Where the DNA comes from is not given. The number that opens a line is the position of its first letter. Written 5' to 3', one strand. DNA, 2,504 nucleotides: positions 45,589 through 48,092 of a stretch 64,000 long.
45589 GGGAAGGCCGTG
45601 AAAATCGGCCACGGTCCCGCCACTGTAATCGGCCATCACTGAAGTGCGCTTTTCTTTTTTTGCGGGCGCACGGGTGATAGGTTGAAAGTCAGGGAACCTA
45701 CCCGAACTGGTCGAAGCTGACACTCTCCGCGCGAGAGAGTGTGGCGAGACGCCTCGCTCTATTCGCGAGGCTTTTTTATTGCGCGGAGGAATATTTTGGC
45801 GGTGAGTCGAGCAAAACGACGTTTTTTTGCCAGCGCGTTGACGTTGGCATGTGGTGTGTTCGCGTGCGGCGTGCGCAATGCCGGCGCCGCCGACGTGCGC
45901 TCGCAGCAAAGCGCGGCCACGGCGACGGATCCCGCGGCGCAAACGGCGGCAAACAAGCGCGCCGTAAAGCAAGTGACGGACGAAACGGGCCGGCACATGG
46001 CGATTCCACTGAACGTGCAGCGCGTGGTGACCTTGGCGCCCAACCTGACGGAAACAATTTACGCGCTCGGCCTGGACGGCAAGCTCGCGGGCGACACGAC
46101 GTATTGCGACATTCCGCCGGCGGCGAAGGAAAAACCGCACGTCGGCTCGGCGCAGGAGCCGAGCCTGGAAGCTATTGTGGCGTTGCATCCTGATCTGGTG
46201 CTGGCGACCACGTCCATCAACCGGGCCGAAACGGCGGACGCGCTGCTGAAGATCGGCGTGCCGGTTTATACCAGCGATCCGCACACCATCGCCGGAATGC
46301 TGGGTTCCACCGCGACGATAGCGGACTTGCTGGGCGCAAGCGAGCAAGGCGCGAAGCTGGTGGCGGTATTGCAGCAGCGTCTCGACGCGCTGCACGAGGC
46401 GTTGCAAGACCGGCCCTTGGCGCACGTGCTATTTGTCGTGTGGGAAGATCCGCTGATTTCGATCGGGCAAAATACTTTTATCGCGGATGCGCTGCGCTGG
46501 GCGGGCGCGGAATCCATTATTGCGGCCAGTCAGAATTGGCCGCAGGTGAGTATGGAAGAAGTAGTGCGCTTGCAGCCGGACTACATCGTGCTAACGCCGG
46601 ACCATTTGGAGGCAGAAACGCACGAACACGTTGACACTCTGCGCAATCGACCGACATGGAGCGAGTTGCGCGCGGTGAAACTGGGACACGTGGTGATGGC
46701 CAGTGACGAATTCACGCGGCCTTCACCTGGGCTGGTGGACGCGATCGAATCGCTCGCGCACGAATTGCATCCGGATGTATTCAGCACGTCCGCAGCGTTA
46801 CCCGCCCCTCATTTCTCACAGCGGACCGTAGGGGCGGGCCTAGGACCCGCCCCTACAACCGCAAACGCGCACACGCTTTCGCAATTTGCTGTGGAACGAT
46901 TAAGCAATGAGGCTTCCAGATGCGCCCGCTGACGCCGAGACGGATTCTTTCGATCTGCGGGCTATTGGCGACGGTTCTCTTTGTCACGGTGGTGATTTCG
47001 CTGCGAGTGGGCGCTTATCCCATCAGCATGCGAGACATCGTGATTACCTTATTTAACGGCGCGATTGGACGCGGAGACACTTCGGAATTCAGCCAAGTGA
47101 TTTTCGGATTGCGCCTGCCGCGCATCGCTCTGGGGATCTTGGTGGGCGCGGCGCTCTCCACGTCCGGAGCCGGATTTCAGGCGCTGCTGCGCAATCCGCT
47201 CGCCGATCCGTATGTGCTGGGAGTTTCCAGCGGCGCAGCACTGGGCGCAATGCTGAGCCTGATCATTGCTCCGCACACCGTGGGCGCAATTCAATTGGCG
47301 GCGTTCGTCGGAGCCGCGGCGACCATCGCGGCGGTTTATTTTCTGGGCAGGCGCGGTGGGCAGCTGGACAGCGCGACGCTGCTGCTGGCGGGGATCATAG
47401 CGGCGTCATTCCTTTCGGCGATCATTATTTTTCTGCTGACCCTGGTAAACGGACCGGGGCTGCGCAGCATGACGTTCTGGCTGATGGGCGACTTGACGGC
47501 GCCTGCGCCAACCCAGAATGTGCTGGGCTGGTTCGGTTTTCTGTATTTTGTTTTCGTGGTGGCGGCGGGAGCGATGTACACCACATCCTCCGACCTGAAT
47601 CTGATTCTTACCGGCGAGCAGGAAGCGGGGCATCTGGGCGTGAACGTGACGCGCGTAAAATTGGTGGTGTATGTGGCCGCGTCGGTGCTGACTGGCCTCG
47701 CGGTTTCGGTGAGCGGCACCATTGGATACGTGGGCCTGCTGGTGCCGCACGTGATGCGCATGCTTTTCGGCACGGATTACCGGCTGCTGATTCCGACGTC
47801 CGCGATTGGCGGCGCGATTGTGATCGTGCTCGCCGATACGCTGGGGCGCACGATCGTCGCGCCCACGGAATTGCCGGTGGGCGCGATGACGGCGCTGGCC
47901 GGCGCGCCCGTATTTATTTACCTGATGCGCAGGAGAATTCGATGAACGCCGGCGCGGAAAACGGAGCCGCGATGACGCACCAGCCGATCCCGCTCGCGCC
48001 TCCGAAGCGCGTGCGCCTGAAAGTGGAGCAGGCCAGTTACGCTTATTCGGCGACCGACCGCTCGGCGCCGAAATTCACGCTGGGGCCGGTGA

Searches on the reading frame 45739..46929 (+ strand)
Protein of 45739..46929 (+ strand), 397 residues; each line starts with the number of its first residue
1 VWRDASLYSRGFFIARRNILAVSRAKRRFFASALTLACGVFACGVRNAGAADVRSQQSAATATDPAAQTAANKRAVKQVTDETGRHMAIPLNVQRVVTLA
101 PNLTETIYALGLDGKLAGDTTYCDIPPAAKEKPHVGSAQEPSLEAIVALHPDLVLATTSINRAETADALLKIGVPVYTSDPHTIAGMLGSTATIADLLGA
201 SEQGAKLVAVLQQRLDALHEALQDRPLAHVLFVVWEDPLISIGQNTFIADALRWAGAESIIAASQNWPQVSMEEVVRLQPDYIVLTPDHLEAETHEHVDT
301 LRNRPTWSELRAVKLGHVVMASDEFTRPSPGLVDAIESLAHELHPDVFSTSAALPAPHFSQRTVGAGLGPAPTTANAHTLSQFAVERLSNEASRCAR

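Call 44: search_protein_families(library=pfam, proteins=[window:45739-46929:+], max_evalue=0.00001)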
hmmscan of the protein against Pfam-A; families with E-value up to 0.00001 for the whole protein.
window:45739-46929:+ (397 aa): 1 family
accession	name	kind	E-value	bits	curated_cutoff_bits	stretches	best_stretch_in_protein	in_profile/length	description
PF01497.23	Peripla_BP_2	-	2.7e-38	132.1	27.5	1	96-320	1-230/235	Periplasmic binding protein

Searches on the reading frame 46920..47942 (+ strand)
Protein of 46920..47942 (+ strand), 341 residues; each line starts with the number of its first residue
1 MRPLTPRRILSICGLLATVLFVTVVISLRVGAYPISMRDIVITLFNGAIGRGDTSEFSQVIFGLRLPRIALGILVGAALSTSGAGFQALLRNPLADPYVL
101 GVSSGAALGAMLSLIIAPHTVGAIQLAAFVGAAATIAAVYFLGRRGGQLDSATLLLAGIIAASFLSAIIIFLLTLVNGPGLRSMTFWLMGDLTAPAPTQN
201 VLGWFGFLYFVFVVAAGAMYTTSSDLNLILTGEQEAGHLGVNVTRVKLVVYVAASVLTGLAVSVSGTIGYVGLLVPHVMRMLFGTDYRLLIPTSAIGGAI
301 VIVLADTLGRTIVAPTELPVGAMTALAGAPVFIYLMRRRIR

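Call 44: search_protein_families(library=pfam, proteins=[window:46920-47942:+], max_evalue=0.00001)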
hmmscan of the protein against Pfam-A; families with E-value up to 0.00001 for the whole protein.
window:46920-47942:+ (341 aa): 1 family
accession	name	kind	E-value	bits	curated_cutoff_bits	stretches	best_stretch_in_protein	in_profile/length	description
PF01032.23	FecCD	-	1.1e-86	291.1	26.5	1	20-338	2-311/311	FecCD transport family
